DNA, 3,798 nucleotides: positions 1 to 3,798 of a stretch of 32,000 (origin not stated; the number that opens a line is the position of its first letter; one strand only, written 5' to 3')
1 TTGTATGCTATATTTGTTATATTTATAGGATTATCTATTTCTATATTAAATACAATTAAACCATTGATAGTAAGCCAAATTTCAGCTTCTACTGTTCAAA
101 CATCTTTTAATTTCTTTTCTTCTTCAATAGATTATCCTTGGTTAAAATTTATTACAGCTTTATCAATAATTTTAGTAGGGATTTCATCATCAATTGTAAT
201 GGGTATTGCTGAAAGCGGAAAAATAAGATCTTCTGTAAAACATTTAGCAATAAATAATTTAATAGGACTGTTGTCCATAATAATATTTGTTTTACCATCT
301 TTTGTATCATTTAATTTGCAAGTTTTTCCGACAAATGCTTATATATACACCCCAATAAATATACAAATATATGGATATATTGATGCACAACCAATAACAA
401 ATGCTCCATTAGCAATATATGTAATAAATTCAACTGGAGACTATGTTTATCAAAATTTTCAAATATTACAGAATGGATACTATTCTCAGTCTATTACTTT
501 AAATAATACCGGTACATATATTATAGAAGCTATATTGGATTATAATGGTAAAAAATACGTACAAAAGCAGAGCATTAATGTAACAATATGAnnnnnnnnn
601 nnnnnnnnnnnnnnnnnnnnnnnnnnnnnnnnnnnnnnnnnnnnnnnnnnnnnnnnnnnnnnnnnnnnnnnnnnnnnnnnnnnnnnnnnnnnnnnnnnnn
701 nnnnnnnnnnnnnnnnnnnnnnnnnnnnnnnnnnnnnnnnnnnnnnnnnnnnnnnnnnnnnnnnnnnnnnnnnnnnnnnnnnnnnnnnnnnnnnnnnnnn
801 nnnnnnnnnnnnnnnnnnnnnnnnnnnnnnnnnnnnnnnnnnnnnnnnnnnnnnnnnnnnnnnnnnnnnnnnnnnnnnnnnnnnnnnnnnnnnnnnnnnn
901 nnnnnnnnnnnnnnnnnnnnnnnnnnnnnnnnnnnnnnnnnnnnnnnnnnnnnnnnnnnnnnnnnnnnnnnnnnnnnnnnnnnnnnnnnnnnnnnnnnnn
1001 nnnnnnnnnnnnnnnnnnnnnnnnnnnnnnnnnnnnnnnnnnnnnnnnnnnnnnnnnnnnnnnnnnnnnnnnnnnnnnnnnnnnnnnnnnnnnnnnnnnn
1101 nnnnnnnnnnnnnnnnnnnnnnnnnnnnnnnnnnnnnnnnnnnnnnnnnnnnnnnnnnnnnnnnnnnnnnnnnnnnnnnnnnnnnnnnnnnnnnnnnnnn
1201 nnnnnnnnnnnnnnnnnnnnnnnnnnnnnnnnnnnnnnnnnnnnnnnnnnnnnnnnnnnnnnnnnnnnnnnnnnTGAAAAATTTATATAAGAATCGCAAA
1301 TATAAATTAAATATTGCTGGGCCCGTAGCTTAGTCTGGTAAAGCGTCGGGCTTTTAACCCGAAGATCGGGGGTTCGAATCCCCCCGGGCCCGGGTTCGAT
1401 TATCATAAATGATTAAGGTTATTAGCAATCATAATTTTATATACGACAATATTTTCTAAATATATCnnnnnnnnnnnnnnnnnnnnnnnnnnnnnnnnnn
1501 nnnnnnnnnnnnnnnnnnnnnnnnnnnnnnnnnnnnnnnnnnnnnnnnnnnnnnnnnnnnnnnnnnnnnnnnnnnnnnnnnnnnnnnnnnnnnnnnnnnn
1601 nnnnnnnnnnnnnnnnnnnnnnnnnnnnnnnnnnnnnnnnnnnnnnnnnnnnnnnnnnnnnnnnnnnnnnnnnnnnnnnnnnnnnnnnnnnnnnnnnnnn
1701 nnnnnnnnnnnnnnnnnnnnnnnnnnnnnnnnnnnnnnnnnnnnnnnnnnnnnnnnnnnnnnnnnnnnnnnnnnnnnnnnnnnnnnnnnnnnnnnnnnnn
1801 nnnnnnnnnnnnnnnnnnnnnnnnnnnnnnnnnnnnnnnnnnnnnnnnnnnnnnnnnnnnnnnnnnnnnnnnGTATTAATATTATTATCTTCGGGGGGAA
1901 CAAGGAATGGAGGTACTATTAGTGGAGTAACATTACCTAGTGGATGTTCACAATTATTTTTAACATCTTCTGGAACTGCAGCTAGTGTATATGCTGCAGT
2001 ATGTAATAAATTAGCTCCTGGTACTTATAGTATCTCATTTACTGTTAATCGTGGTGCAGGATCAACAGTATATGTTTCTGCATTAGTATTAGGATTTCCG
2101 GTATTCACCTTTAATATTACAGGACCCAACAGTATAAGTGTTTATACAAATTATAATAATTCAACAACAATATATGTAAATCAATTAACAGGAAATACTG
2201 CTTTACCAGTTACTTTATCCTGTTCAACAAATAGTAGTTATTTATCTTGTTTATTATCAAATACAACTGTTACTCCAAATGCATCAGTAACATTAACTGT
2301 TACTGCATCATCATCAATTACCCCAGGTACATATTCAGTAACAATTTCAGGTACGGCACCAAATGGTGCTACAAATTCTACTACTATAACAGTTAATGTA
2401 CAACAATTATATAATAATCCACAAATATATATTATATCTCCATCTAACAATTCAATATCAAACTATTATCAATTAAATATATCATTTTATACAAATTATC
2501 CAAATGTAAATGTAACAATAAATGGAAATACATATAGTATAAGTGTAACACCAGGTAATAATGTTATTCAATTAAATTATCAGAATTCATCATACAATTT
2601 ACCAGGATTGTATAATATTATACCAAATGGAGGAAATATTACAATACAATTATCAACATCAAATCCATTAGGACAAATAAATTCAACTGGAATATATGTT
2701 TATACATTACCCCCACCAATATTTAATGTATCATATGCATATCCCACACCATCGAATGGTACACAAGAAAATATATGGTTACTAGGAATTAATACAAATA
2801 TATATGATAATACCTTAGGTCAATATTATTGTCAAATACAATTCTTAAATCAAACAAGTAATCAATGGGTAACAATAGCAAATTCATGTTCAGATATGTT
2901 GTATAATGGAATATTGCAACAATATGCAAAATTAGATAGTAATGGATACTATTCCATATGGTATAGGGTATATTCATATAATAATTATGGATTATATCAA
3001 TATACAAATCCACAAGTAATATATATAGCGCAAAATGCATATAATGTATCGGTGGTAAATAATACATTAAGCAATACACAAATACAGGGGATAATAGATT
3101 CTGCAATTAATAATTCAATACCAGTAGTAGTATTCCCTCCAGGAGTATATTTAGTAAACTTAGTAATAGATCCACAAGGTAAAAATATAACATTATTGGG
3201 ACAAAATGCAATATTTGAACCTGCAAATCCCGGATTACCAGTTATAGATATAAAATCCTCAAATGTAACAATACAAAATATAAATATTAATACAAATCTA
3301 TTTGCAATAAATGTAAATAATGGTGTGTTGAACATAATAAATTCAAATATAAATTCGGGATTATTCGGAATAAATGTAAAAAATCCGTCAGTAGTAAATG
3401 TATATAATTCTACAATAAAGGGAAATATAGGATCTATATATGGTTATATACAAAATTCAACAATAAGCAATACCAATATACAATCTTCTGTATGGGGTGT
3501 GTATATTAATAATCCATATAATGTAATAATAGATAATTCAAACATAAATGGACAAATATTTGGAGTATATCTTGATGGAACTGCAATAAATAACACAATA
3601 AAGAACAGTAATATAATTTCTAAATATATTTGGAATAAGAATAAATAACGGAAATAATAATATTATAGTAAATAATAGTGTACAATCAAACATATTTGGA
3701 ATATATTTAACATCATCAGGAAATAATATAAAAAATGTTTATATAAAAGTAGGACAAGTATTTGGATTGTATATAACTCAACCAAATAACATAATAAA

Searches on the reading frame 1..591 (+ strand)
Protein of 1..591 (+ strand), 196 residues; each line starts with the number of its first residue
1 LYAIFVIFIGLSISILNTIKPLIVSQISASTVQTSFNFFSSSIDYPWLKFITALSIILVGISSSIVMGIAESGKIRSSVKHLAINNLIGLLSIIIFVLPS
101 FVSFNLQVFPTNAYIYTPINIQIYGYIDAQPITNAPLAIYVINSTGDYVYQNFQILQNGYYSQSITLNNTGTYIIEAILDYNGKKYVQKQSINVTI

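Call 10: search_protein_families(library=pfam, max_evalue=1, proteins=[window:1-591:+])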
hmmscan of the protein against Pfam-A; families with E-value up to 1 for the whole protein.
window:1-591:+ (196 aa): 1 family
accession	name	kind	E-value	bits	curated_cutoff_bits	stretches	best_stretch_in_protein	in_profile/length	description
PF11589.14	DUF3244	-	0.044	14.2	25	1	135-180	40-86/96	Domain of unknown function (DUF3244)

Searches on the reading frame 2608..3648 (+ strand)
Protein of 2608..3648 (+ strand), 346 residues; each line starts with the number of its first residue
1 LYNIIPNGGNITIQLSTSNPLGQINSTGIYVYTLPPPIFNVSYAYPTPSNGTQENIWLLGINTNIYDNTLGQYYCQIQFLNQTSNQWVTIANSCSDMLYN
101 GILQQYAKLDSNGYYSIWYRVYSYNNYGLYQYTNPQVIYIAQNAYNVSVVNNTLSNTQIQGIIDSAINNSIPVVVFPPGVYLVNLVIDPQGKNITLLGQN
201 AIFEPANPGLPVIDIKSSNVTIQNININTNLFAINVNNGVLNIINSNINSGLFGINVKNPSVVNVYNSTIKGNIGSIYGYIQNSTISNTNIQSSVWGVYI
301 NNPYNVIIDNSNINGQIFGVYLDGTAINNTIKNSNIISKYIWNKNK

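Call 15: find_encoding_contigs(protein=window:2608-3648:+, flank=6000, max_places=10)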
Protein window:2608-3648:+ (346 aa): no gene with exactly this product is on record in the collection.
